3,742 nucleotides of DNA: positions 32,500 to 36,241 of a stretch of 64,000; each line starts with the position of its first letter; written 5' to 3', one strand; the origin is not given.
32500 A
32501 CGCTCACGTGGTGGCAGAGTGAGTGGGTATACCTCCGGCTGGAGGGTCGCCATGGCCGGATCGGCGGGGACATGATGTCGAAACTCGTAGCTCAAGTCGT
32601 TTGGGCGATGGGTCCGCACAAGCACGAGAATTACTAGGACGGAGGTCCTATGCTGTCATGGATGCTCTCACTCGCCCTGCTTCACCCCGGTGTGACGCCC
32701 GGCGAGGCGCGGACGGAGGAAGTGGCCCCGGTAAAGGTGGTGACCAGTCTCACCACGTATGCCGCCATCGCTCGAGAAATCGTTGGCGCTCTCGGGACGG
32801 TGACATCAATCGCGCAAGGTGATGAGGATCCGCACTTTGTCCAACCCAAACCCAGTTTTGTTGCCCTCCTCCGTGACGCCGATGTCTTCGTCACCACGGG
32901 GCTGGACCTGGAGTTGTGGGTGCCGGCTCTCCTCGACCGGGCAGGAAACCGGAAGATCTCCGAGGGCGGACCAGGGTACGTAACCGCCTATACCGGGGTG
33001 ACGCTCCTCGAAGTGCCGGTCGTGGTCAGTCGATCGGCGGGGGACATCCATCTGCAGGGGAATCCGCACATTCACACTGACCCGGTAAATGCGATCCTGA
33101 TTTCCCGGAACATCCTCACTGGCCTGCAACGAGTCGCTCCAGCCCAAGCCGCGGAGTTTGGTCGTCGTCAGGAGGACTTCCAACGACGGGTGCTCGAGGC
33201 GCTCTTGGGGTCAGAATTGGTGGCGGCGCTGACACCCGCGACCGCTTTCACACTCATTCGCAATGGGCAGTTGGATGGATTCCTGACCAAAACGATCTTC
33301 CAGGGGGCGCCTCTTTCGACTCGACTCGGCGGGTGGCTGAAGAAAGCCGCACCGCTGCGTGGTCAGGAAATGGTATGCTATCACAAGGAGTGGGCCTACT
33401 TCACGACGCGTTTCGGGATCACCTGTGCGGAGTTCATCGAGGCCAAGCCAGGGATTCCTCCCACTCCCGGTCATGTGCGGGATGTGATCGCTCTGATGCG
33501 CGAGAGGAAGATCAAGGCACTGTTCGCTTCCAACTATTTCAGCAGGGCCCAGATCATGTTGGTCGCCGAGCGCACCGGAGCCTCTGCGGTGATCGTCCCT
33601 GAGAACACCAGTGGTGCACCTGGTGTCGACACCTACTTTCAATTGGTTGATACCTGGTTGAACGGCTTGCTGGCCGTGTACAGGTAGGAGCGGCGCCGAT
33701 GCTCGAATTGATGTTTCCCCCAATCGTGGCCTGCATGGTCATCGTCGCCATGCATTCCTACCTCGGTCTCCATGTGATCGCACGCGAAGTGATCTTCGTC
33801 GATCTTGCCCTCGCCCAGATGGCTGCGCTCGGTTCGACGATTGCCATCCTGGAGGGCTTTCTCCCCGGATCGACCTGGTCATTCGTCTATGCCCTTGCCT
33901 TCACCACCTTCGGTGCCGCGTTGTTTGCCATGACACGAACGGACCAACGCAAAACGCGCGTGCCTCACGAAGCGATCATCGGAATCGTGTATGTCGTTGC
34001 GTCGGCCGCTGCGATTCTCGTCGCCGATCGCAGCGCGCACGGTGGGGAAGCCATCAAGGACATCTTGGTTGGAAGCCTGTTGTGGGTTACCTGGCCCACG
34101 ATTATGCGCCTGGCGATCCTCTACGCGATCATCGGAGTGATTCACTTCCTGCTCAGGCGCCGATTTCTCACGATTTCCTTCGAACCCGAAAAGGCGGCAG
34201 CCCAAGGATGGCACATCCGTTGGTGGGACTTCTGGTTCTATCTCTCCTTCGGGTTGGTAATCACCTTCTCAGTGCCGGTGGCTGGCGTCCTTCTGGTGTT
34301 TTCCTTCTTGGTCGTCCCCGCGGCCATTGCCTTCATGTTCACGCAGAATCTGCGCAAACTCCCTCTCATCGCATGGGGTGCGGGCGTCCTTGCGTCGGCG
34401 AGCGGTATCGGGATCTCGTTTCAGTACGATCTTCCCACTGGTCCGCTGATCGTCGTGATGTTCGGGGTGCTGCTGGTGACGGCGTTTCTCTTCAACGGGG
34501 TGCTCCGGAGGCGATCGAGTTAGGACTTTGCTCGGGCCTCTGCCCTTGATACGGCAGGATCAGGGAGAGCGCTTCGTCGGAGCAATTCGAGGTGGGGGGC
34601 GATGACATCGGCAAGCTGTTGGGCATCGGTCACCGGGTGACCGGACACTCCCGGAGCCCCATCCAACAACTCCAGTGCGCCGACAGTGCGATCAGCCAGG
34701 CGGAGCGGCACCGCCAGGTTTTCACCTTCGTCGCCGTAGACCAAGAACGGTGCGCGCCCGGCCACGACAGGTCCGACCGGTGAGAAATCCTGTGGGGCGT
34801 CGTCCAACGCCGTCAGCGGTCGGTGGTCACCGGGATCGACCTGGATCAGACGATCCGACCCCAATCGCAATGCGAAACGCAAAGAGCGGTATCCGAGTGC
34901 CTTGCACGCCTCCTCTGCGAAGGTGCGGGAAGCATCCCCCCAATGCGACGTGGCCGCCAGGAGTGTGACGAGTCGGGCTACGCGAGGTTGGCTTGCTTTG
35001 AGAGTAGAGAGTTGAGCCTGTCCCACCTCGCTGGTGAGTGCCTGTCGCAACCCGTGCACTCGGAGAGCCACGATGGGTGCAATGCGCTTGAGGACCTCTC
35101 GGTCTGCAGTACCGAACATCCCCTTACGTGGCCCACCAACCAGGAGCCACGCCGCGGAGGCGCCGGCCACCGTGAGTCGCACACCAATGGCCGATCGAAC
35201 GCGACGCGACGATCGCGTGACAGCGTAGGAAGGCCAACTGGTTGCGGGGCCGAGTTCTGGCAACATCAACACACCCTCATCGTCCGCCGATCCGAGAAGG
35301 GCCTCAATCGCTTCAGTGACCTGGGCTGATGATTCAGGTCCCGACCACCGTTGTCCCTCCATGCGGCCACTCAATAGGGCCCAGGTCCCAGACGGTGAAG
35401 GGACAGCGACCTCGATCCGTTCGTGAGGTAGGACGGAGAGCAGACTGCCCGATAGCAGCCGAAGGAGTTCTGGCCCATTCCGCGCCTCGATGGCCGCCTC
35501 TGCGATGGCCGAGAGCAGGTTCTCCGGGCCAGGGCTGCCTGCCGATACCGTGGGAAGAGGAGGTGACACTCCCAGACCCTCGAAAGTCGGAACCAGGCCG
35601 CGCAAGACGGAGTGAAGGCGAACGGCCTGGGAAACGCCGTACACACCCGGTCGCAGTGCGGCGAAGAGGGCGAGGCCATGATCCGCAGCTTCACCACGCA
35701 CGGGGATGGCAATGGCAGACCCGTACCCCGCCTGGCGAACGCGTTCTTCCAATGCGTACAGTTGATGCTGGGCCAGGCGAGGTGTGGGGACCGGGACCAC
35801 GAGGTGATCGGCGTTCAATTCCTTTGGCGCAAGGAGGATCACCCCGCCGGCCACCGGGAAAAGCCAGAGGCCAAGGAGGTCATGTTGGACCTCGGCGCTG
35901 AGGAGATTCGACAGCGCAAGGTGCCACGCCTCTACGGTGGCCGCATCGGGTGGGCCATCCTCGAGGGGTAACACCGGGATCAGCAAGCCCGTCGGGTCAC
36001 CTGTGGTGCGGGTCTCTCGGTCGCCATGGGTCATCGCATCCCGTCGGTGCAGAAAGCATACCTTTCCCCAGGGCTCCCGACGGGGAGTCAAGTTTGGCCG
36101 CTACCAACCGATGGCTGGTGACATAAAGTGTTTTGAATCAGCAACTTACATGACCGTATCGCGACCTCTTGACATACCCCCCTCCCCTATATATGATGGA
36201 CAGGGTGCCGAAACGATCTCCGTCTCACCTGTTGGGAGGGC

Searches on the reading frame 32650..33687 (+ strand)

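Call 7: search_protein_families(library=pfam, proteins=[window:32650-33687:+], max_evalue=0.001)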
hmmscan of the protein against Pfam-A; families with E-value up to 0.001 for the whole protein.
window:32650-33687:+ (345 aa): 1 family
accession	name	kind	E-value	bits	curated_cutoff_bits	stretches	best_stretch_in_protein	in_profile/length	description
PF01297.22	ZnuA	-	6.4e-41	141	29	2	30-181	1-141/263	Zinc-uptake complex component A periplasmic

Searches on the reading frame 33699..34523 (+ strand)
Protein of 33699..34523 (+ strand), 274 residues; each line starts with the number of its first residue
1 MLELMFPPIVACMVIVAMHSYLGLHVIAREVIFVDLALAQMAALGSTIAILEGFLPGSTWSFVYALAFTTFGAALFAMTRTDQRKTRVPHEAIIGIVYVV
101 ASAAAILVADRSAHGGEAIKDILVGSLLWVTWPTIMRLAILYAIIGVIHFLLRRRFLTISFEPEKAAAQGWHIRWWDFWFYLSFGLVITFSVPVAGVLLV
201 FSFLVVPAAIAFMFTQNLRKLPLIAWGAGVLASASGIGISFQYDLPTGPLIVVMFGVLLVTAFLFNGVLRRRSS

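Call 7: search_protein_families(library=pfam, proteins=[window:33699-34523:+], max_evalue=0.001)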
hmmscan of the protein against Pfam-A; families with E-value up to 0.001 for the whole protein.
window:33699-34523:+ (274 aa): 2 families
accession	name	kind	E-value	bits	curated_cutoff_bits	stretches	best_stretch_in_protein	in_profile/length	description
PF00950.22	ABC-3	-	4.6e-37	128.4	20.1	1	2-265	2-257/258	ABC 3 transport family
PF01032.23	FecCD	-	5.2e-10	39.3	26.5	1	39-260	80-306/311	FecCD transport family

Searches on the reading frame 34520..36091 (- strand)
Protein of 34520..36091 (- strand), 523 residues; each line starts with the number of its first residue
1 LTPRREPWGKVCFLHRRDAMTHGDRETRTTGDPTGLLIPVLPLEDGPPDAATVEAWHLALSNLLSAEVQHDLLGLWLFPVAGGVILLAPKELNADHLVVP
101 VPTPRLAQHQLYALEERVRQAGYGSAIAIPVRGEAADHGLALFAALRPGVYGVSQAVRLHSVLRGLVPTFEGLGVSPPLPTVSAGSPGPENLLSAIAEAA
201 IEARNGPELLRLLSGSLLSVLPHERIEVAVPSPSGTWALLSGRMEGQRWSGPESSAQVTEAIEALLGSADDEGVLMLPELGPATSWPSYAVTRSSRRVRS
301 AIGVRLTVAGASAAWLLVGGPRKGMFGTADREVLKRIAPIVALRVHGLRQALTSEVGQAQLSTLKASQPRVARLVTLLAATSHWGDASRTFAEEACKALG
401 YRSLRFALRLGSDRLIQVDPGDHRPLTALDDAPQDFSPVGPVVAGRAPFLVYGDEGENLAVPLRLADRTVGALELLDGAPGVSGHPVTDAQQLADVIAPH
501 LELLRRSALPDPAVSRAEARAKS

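Call 7: search_protein_families(library=pfam, proteins=[window:34520-36091:-], max_evalue=0.001)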
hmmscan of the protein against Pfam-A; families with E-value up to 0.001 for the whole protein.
window:34520-36091:- (523 aa): 1 family
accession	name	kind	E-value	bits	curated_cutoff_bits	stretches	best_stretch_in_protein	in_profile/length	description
PF13185.12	GAF_2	-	0.00011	22.9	28.6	0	432-485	72-119/136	GAF domain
